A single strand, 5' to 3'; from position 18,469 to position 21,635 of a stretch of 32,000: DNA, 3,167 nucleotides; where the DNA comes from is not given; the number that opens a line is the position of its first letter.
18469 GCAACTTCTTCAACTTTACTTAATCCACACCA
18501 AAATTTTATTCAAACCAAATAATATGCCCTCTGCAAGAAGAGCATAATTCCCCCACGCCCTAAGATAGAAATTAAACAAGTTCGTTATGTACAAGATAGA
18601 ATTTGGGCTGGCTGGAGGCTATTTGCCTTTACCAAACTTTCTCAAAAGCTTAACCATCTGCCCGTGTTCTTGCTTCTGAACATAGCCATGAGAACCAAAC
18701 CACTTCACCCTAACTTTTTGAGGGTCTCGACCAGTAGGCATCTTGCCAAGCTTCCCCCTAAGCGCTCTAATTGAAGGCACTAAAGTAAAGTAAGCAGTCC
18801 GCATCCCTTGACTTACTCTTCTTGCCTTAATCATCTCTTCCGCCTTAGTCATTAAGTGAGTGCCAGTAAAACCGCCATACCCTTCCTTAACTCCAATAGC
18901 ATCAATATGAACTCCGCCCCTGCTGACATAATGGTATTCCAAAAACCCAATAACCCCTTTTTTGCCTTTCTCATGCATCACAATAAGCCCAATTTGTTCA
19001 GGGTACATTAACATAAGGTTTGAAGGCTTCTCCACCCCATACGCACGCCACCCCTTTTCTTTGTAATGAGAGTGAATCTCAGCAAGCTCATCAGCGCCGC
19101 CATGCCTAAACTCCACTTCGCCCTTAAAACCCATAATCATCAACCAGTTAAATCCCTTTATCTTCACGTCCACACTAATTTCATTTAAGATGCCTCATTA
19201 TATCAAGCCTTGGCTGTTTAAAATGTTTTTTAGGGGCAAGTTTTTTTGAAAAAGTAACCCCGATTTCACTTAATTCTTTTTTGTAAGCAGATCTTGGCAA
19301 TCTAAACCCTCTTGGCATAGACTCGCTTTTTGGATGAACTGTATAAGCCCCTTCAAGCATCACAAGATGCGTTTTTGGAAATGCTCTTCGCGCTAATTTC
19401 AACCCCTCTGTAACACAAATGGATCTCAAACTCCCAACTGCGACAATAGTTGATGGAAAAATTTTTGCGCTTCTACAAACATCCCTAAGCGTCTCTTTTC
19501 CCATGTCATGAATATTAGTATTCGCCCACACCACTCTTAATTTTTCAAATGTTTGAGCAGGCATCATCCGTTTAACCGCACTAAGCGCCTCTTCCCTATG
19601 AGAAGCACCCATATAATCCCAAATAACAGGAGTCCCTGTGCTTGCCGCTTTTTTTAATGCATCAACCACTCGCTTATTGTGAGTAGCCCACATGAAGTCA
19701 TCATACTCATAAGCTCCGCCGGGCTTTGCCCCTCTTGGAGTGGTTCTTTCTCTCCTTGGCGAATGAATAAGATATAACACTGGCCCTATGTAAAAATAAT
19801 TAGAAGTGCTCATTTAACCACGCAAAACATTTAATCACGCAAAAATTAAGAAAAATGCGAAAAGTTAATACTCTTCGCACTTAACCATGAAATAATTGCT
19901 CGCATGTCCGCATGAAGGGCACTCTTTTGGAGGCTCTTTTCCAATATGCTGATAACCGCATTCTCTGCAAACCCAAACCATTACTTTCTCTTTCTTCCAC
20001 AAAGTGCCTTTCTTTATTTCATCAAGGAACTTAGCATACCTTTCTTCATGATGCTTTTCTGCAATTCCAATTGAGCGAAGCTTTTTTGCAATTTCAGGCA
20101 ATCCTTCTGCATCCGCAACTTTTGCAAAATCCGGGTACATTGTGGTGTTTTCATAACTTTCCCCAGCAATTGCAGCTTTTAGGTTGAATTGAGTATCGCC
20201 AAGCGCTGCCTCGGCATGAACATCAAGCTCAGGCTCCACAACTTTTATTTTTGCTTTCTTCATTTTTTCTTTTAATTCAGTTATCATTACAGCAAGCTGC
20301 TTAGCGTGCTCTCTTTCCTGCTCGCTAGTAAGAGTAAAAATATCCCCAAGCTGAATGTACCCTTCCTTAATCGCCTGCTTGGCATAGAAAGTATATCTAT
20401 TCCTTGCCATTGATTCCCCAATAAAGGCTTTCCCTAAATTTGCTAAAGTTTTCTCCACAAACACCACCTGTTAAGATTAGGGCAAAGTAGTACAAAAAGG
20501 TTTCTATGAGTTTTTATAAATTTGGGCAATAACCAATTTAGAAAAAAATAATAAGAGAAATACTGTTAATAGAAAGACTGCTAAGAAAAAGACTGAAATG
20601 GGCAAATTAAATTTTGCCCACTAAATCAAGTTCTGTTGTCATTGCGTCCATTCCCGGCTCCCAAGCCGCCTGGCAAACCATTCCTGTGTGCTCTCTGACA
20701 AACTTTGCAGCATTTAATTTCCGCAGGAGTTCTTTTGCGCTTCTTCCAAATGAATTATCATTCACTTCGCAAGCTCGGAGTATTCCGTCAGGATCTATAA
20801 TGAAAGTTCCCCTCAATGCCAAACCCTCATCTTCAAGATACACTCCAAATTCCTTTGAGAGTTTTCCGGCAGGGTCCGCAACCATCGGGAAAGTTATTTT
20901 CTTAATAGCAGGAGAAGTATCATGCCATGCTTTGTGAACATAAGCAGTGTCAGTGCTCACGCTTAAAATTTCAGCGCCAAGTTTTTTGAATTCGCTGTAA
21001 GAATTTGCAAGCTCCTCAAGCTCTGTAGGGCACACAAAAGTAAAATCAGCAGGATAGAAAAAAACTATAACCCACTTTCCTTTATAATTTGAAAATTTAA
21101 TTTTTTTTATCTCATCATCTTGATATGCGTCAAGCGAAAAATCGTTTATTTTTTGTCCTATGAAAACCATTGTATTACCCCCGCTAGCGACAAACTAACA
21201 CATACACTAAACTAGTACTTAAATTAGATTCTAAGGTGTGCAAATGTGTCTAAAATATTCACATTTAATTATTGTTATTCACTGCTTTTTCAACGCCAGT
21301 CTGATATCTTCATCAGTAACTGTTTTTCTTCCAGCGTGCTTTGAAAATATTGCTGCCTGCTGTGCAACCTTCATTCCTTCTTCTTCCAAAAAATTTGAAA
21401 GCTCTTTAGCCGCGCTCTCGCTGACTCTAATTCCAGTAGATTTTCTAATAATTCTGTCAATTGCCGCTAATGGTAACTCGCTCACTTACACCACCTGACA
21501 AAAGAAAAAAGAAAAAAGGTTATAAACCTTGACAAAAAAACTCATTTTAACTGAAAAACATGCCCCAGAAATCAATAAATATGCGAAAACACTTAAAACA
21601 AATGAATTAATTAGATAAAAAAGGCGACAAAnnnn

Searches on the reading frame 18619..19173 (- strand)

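Call 18: search_protein_families(library=pfam, proteins=[window:18619-19173:-], max_evalue=0.00001)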
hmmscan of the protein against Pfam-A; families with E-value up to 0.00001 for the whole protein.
window:18619-19173:- (184 aa): 0 families

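Call 82: search_protein_families(library=pfam, proteins=[window:18619-19173:-], max_evalue=0.01)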
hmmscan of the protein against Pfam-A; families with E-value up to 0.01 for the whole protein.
window:18619-19173:- (184 aa): 1 family
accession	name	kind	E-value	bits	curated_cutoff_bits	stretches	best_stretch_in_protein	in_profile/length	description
PF00583.31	Acetyltransf_1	-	0.00044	21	20.7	1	29-120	3-93/116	Acetyltransferase (GNAT) family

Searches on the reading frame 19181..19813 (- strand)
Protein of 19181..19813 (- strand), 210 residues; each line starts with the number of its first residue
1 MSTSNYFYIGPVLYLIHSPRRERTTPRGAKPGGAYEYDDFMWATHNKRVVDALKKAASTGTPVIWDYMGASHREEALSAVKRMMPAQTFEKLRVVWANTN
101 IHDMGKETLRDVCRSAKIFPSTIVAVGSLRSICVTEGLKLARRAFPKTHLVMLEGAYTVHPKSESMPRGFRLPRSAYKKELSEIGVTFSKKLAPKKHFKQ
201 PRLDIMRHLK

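Call 18: search_protein_families(library=pfam, proteins=[window:19181-19813:-], max_evalue=0.00001)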
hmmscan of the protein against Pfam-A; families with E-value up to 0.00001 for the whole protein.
window:19181-19813:- (210 aa): 0 families

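Call 82: search_protein_families(library=pfam, proteins=[window:19181-19813:-], max_evalue=0.01)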
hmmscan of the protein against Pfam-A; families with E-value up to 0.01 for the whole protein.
window:19181-19813:- (210 aa): 1 family
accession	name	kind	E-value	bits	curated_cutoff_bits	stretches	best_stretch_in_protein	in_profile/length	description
PF06155.17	GBBH-like_N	-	0.0096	17.1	22.8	0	90-119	8-37/85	Gamma-butyrobetaine hydroxylase-like, N-terminal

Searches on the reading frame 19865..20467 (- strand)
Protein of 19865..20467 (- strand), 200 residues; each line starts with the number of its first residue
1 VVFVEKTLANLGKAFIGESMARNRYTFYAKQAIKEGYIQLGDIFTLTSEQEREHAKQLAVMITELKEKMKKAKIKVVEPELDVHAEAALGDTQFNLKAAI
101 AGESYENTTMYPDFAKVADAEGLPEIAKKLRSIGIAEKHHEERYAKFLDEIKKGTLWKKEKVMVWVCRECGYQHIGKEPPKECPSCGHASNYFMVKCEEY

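Call 18: search_protein_families(library=pfam, proteins=[window:19865-20467:-], max_evalue=0.00001)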
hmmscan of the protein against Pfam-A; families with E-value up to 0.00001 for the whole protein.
window:19865-20467:- (200 aa): 3 families
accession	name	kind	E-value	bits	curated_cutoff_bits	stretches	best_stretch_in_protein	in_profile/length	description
PF02915.23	Rubrerythrin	-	1.2e-29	103.9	22.8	1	10-147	2-136/137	Rubrerythrin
PF21349.2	RUBY_RBDX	-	1.2e-11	44.2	26.5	1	165-193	1-29/30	Rubrerythrin, rubredoxin-like domain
PF00210.30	Ferritin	-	2.9e-06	27.7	24.5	1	17-153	10-141/142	Ferritin-like domain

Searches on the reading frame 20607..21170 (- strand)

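Call 18: search_protein_families(library=pfam, proteins=[window:20607-21170:-], max_evalue=0.00001)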
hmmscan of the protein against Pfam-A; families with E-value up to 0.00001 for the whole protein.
window:20607-21170:- (187 aa): 2 families
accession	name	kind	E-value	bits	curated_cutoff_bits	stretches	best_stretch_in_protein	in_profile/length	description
PF00578.27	AhpC-TSA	-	1.2e-41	142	26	1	4-133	1-123/124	AhpC/TSA family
PF08534.16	Redoxin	-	2e-19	70.2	26.6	1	5-140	3-137/148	Redoxin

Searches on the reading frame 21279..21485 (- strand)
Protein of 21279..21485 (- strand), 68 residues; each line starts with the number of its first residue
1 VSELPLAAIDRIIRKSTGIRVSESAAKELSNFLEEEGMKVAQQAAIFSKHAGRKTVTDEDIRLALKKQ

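Call 18: search_protein_families(library=pfam, proteins=[window:21279-21485:-], max_evalue=0.00001)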
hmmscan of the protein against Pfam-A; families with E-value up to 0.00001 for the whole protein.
window:21279-21485:- (68 aa): 5 families
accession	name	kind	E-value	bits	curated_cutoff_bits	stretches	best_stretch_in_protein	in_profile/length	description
PF00808.29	CBFD_NFYB_HMF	-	1.1e-14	54.9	21.4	1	3-65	2-65/65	Histone-like transcription factor (CBF/NF-Y) and archaeal histone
PF00125.30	Histone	-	5.6e-08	33.5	26.4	1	13-67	65-121/122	Core histone H2A/H2B/H3/H4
PF02969.23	TAF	-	8.2e-07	29.5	21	1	11-66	10-66/66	TATA box binding protein associated factor (TAF)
PF15630.12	CENP-S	-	9.5e-07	29.6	28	1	14-67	19-72/76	CENP-S protein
PF15511.12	CENP-T_C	-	1.6e-06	28.6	28.1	1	4-68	8-77/108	Centromere kinetochore component CENP-T histone fold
